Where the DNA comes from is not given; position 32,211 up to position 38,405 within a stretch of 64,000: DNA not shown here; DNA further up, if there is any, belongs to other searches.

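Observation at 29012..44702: Four tandem paralogs of a modular FN3 / Ig-like / DUF285 lipoprotein family that share exact nucleotide cassettes (candidate variable surface-protein locus)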

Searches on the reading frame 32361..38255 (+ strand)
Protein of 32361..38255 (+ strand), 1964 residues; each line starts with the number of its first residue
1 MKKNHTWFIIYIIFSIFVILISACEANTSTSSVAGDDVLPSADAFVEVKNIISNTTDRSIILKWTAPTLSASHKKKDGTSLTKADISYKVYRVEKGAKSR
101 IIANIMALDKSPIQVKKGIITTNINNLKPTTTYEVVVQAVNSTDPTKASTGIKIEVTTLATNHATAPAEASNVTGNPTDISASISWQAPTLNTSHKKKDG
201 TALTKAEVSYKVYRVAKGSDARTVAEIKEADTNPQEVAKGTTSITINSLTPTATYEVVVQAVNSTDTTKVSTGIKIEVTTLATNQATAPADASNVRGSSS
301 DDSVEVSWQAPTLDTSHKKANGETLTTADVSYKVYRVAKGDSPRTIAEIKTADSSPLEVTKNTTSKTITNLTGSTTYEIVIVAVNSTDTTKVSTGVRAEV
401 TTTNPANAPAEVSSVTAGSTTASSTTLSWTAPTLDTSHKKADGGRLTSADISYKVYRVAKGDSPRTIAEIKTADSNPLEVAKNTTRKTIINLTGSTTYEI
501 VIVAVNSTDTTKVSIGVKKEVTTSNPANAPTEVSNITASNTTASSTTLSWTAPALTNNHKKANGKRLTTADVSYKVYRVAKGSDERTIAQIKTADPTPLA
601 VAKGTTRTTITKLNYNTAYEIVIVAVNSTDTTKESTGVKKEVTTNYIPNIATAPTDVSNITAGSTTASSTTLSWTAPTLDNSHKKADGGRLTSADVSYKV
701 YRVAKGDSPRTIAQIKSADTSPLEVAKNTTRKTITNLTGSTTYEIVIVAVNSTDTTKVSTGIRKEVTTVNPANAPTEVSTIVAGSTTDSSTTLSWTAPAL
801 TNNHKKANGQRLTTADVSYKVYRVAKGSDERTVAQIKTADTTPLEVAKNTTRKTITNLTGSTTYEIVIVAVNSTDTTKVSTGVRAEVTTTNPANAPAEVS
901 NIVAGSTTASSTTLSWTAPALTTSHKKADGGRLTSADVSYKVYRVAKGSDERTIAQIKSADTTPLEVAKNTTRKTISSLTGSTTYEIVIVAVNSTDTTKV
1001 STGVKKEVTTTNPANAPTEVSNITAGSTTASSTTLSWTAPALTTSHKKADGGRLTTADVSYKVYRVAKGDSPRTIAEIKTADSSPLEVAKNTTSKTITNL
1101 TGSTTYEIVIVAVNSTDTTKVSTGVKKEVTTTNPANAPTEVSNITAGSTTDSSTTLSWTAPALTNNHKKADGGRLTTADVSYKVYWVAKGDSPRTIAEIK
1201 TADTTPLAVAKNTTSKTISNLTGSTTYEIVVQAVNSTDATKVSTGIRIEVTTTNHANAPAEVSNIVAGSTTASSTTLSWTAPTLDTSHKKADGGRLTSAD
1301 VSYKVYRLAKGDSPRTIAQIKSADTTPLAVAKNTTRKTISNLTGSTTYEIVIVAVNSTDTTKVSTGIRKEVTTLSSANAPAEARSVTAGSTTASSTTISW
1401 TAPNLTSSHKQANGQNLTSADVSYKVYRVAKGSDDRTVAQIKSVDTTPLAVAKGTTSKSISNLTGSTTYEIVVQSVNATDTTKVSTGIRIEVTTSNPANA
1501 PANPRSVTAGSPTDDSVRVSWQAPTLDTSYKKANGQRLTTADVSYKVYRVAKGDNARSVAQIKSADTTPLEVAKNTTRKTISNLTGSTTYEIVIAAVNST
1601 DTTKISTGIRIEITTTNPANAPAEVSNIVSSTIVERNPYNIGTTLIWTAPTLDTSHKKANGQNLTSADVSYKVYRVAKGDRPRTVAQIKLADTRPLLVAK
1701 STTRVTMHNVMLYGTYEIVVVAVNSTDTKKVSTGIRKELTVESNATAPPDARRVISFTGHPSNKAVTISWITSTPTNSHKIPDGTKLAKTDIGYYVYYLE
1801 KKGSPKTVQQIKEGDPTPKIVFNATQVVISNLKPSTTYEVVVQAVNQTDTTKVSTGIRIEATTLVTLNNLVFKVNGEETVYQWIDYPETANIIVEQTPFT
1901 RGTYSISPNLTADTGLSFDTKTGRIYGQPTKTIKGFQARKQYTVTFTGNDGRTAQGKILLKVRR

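Call 7: search_protein_families(library=pfam, proteins=[window:32361-38255:+], max_evalue=0.01)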
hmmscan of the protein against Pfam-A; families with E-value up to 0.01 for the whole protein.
window:32361-38255:+ (1964 aa): 7 families
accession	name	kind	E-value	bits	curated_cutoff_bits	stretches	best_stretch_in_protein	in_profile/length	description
PF00041.27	fn3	-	8.1e-74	244.3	25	13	533-635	3-78/84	Fibronectin type III domain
PF25059.1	FN3_DSCAM-DSCAML_C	-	1.9e-27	95.9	39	0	1823-1854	43-74/89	DSCAM/DSCAML C-terminal Fn3-like domain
PF16656.11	Pur_ac_phosph_N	-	2.4e-20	73.3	30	1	1755-1851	6-89/93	Purple acid Phosphatase, N-terminal domain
PF10179.15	NDNF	-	6.7e-07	29.8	27.3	0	1822-1852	86-116/127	Neuron-derived neurotrophic factor, first Fn(III) domain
PF23473.1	LysM3_LYK4_5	-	9.2e-06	26.1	29.3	0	1185-1218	5-38/48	LYK4/5 LysM3 domain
PF09294.16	Interfer-bind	-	0.00069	20.3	21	0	1818-1850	58-90/104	Interferon-alpha/beta receptor, fibronectin type III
PF22849.2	CATSPERE_Ig-like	-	0.0011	19.5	28.3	0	1542-1607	5-70/111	CATSPERE Ig-like domain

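Call 8: search_protein_families(library=ncbifam, proteins=[window:32361-38255:+], max_evalue=0.01)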
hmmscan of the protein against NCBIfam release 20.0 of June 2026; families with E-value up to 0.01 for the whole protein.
window:32361-38255:+ (1964 aa): 1 family
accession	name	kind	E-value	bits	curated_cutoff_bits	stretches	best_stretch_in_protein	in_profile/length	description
NF012007.0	PRK15463.1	subfamily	1.4e-23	82.5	111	0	1586-1624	26-64/70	cold shock-like protein CspF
